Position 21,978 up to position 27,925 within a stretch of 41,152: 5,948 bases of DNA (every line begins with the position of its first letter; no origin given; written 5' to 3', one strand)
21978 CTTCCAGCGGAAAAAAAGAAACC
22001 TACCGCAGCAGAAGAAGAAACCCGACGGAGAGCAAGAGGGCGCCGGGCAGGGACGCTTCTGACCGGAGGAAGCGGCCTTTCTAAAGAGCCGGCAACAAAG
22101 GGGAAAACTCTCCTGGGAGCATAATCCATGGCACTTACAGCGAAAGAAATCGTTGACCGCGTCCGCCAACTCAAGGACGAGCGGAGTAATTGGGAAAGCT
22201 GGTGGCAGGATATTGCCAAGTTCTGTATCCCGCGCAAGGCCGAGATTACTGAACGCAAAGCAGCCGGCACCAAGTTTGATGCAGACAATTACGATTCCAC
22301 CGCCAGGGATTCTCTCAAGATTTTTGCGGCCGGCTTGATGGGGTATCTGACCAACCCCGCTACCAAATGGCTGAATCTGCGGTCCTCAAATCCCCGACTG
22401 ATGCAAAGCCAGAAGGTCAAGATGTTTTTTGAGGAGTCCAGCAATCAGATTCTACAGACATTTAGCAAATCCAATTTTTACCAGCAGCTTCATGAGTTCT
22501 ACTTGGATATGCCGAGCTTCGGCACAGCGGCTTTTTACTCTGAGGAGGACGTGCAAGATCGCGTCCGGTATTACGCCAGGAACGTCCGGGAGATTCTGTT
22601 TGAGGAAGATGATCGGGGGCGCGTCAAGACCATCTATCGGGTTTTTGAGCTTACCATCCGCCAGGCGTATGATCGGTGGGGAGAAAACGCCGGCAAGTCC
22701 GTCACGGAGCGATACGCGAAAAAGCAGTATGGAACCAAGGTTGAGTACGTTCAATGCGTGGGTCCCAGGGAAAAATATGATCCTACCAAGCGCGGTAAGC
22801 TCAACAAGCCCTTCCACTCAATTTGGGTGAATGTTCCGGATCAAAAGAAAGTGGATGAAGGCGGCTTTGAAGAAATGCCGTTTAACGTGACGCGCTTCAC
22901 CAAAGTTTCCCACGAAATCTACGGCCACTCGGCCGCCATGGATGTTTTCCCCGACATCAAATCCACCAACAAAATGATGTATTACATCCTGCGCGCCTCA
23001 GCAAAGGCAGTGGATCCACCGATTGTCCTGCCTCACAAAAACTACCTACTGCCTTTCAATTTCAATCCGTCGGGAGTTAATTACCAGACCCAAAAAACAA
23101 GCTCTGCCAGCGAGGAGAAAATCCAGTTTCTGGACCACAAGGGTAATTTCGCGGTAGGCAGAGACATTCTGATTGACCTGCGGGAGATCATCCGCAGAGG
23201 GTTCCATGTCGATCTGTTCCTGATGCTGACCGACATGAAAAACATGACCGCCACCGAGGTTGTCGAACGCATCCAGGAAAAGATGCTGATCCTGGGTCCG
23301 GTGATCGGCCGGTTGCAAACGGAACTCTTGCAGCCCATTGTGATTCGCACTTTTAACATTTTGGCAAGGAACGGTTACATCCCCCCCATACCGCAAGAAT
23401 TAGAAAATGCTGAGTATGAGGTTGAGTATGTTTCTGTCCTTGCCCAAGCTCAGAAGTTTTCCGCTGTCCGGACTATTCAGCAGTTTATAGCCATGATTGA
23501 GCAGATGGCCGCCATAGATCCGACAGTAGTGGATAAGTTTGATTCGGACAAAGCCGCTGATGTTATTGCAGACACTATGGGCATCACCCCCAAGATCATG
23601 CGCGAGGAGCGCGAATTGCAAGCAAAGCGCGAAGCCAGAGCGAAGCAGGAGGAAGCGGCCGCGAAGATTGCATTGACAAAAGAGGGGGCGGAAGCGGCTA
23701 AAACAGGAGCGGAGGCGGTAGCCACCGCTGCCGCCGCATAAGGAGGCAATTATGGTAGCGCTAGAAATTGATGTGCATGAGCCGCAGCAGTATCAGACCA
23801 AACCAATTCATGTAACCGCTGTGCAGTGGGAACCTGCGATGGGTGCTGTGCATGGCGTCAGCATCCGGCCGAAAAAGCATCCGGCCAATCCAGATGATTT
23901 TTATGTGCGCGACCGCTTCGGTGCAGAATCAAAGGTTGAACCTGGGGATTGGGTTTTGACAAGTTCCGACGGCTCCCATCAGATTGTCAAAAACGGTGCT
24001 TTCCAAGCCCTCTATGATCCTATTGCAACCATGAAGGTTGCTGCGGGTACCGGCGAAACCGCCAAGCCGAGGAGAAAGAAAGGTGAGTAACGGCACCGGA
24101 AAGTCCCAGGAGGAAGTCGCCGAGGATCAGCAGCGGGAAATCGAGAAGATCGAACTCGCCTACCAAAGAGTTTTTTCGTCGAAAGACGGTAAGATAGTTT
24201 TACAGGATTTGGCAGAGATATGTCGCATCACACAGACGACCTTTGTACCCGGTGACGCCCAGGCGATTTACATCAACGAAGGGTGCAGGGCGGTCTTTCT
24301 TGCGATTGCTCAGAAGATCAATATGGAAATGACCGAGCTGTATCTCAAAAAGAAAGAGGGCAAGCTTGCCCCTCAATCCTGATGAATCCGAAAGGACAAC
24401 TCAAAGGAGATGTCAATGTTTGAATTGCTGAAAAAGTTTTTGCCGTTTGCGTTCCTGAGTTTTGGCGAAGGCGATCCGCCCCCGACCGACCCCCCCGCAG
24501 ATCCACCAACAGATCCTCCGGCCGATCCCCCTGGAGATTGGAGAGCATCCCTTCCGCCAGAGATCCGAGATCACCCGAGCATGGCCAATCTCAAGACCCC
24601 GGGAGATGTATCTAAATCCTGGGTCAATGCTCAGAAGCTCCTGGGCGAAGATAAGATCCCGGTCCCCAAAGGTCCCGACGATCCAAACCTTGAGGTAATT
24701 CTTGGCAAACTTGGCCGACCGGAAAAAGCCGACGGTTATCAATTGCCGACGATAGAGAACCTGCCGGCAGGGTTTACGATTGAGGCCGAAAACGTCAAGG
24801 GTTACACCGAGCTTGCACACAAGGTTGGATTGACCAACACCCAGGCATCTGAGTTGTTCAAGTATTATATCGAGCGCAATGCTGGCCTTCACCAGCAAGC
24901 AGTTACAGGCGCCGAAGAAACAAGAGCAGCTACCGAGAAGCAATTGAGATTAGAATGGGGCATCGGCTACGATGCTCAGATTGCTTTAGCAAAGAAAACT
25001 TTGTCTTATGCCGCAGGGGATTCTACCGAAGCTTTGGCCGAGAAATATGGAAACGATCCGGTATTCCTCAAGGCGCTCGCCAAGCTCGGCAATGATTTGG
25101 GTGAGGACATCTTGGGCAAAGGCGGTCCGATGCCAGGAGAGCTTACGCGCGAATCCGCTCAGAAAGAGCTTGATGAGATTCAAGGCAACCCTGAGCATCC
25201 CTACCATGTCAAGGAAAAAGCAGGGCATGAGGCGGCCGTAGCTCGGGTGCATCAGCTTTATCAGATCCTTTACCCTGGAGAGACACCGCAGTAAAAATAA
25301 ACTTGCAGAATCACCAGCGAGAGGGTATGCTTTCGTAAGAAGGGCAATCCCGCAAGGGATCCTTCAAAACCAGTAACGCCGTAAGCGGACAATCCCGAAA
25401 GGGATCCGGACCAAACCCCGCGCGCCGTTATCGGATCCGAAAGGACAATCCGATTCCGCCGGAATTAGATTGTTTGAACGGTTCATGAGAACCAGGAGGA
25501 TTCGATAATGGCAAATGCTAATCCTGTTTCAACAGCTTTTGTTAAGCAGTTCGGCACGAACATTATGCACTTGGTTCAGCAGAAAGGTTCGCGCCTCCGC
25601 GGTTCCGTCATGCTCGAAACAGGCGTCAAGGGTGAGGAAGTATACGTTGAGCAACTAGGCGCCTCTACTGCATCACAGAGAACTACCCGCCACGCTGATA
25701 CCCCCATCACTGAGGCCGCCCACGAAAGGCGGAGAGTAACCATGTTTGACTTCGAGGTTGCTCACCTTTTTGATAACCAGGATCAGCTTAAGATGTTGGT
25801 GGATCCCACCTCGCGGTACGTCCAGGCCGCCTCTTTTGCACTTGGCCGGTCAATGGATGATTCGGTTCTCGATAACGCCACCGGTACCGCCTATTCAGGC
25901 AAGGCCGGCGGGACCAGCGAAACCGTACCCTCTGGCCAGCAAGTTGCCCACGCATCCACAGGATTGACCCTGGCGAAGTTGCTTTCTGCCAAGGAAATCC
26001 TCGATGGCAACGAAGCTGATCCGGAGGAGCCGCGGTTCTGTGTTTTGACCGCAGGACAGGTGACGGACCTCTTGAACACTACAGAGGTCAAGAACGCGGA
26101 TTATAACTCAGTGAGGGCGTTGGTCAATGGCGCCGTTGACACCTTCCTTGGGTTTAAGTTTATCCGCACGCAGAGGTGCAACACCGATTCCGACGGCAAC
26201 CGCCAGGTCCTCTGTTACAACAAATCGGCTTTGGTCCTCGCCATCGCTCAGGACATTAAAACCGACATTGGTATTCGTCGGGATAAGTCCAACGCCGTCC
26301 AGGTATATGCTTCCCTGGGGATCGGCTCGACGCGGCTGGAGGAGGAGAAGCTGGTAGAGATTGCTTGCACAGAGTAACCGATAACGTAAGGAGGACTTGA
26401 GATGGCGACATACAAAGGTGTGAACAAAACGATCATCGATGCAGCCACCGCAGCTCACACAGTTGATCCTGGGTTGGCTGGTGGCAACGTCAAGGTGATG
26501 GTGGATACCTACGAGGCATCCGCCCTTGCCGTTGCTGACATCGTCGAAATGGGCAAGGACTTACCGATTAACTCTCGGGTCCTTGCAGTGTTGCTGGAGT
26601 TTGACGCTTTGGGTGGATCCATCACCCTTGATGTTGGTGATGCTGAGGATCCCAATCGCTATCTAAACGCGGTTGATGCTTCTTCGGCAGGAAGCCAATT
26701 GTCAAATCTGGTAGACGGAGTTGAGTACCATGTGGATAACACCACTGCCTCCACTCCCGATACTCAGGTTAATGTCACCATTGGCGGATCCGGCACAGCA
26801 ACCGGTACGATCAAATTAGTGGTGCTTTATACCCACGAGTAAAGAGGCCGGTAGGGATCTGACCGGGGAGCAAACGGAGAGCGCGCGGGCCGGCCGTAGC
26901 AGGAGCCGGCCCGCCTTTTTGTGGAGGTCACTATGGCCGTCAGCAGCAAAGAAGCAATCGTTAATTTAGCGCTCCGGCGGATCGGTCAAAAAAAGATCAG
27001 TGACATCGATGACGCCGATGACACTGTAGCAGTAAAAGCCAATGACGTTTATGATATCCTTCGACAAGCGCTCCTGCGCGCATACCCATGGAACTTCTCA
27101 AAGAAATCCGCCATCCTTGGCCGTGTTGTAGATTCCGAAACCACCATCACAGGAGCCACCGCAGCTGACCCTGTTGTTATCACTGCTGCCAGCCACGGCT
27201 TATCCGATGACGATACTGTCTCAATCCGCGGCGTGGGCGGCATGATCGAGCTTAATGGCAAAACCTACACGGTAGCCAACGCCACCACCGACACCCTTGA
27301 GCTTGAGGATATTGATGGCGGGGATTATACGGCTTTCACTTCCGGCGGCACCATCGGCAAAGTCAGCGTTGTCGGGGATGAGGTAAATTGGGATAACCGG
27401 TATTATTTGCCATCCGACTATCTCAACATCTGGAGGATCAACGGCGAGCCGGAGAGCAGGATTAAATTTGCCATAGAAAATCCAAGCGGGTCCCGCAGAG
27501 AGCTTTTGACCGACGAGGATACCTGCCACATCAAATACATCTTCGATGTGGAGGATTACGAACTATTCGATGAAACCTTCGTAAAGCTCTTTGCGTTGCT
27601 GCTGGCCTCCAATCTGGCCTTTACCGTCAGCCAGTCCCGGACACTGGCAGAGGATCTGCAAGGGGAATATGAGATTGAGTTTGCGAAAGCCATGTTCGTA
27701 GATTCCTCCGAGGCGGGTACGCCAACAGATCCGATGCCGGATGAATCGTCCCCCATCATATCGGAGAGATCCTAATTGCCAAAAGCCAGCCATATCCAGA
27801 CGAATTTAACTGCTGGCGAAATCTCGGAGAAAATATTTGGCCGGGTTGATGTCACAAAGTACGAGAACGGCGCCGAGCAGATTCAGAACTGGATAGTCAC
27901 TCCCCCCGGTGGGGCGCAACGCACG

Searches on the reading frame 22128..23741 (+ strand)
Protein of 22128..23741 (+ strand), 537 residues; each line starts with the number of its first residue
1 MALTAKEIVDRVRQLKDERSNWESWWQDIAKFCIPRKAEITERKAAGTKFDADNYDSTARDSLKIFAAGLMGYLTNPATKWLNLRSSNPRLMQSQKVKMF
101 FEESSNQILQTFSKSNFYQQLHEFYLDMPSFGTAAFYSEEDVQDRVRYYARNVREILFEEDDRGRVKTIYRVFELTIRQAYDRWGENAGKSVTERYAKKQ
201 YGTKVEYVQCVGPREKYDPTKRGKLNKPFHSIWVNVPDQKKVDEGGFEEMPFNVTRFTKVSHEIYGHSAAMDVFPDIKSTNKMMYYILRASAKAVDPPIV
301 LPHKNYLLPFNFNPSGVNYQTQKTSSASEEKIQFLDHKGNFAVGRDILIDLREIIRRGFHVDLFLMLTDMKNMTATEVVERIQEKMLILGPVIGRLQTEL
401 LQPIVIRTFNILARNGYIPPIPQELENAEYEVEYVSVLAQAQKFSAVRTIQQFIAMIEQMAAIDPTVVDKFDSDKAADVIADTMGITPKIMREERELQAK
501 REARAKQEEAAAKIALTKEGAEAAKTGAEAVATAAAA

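Call 3: search_protein_families(library=pfam, proteins=[window:22128-23741:+], max_evalue=0.1)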
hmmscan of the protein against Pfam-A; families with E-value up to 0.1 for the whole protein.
window:22128-23741:+ (537 aa): 2 families
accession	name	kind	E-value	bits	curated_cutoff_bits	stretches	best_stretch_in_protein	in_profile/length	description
PF12236.14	Head-tail_con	-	4.5e-134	448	27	1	6-490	2-488/489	Bacteriophage head to tail connecting protein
PF06007.16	PhnJ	-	0.023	14.2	25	0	427-476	143-192/275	Phosphonate metabolism protein PhnJ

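Call 4: search_protein_families(library=phrogs, proteins=[window:22128-23741:+], max_evalue=0.1)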
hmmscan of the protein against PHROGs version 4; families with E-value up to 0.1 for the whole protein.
window:22128-23741:+ (537 aa): 6 families
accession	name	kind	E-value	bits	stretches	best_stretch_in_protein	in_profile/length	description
phrog_332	-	connector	2.2e-151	506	1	4-533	10-547/560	head-tail adaptor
phrog_21643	-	unknown function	1.8e-58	198.8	1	279-528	3-246/268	-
phrog_21528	-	unknown function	1.2e-40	140.4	1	5-216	3-218/224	-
phrog_449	-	connector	3.2e-30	106.1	1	5-529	5-513/520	head-tail adaptor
phrog_2274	-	unknown function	0.02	15.9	1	427-518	78-165/175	unknown function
phrog_32796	-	unknown function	0.052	14.4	1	164-179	22-37/51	-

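Call 73: search_dna_similar(query=window:22128-23741:+, collection=phages, mode=protein, max_evalue=1e-10, max_rows=15)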
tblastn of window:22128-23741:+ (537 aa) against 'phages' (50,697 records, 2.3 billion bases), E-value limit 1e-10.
Records with a match: 255; places in all: 256; records where one place covers at least 80% of the query: 249.
Best place of each record, by identity: <60% 255.
By first word of the organism name: Vibrio 95; Pelagibacter 23; Pseudomonas 16; Escherichia 15; Xanthomonas 15; Caudoviricetes 12; Salmonella 12; Liberibacter 12; Acinetobacter 6; Bordetella 5; and 21 more.
By host as written in the record: - 100; Candidatus Pelagibacter ubique HTCC1062 14; Vibrio cholerae 2095 9; Vibrio cholerae 7; Xanthomonas albilineans CFBP2523 6; Vibrio splendidus 5; Pseudomonas aeruginosa PA14 5; Candidatus Pelagibacter sp. HTCC1062 4; and 72 more.
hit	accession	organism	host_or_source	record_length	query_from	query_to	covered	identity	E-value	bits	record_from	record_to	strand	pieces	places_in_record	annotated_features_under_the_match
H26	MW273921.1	Pelagibacter phage HTVC028P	Candidatus Pelagibacter sp. HTCC1062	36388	5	497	92%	37.4%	4e-102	343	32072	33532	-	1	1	head-tail connector protein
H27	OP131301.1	Pelagibacter phage Skadi-4 EXVC104P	Candidatus Pelagibacter ubique HTCC1062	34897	6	492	91%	37.8%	2e-106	355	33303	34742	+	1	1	similar to head-tail connector/portal protein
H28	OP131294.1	Pelagibacter phage Skadi-6 EXVC106P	Candidatus Pelagibacter ubique HTCC1062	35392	6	492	91%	37.8%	2e-106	355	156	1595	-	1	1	similar to head-tail connector/portal protein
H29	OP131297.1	Pelagibacter phage Skadi-3 EXVC103P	Candidatus Pelagibacter ubique HTCC1062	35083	6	492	91%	37.8%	2e-106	355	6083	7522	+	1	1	head-tail connector/portal protein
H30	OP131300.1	Pelagibacter phage Skadi-7 EXVC107P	Candidatus Pelagibacter ubique HTCC1062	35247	6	492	91%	37.8%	2e-106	355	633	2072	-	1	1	head-tail connector/portal protein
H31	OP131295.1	Pelagibacter phage Skadi-10 EXVC110P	Candidatus Pelagibacter ubique HTCC1062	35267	6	492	91%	37.8%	2e-106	355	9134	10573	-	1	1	head-tail connector/portal protein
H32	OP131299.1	Pelagibacter phage Skadi-2 EXVC102P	Candidatus Pelagibacter ubique HTCC1062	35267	6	492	91%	37.8%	2e-106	355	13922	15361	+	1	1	head-tail connector/portal protein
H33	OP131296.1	Pelagibacter phage Skadi-8 EXVC108P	Candidatus Pelagibacter ubique HTCC1062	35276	6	492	91%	37.8%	2e-106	355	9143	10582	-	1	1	head-tail connector/portal protein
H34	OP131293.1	Pelagibacter phage Skadi-5 EXVC105P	Candidatus Pelagibacter ubique HTCC1062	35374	6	492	91%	37.8%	2e-106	355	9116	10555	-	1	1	head-tail connector/portal protein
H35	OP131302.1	Pelagibacter phage Skadi-1 EXVC101P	Candidatus Pelagibacter ubique HTCC1062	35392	6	492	91%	37.8%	2e-106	355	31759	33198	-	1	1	head-tail connector/portal protein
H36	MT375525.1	Pelagibacter phage Greip EXVC021P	Candidatus Pelagibacter ubique HTCC1062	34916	5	497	92%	37.1%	3e-103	346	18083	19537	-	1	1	head-tail connector protein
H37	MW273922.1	Pelagibacter phage HTVC034P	Candidatus Pelagibacter sp. HTCC1062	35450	6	497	92%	37.2%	2e-106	355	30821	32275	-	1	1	head-tail connector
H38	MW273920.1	Pelagibacter phage HTVC024P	Candidatus Pelagibacter sp. HTCC1062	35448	5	497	92%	37.0%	5e-102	342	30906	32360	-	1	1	head-tail connector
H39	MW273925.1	Pelagibacter phage HTVC203P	Candidatus Pelagibacter sp. FZCC0015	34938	6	492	91%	37.4%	9e-106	353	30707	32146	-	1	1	head-tail connector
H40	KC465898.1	Pelagibacter phage HTVC010P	Candidatus Pelagibacter ubique HTCC1062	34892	6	497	92%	36.8%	8e-106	353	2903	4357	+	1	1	head-tail connector protein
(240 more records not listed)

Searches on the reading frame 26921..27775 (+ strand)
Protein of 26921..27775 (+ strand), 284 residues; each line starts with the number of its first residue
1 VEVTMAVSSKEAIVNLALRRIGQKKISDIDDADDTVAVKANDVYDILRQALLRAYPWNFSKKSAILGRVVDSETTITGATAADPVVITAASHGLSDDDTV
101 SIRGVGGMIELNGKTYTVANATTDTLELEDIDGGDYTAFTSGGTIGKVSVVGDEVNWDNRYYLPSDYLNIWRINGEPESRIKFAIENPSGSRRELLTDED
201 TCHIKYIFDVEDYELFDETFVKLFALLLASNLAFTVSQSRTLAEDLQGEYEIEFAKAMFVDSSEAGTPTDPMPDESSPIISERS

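Call 45: search_protein_families(library=pfam, proteins=[window:26921-27775:+], max_evalue=0.05)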
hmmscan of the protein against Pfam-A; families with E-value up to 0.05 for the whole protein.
window:26921-27775:+ (284 aa): 4 families
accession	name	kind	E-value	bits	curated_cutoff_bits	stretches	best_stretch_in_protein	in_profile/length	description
PF16190.11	E1_FCCH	-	2.6e-09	37.4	29.5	1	88-148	10-69/70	Ubiquitin-activating enzyme E1 FCCH domain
PF08813.17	Phage_tail_3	-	0.0026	17.9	24.2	1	108-152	3-47/165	Phage tail tube protein, TTP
PF17212.9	Tube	-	0.015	15.7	22.3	1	14-66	4-57/169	Tail tubular protein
PF02922.24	CBM_48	-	0.041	14.6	22.4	0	147-196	24-78/83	Carbohydrate-binding module 48 (Isoamylase N-terminal domain)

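Call 46: search_protein_families(library=phrogs, proteins=[window:26921-27775:+], max_evalue=0.01)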
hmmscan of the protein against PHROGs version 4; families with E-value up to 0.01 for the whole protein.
window:26921-27775:+ (284 aa): 4 families
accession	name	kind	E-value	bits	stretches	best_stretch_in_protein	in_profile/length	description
phrog_394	-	tail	4.8e-38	131.6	1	9-272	3-181/190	tail protein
phrog_584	-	tail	2.5e-14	54.6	1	69-156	16-102/218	major tail protein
phrog_9239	-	tail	1.8e-07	31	1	158-262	72-171/741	tail tubular protein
phrog_446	-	tail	0.0089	16.7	0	2-53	4-54/213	tail protein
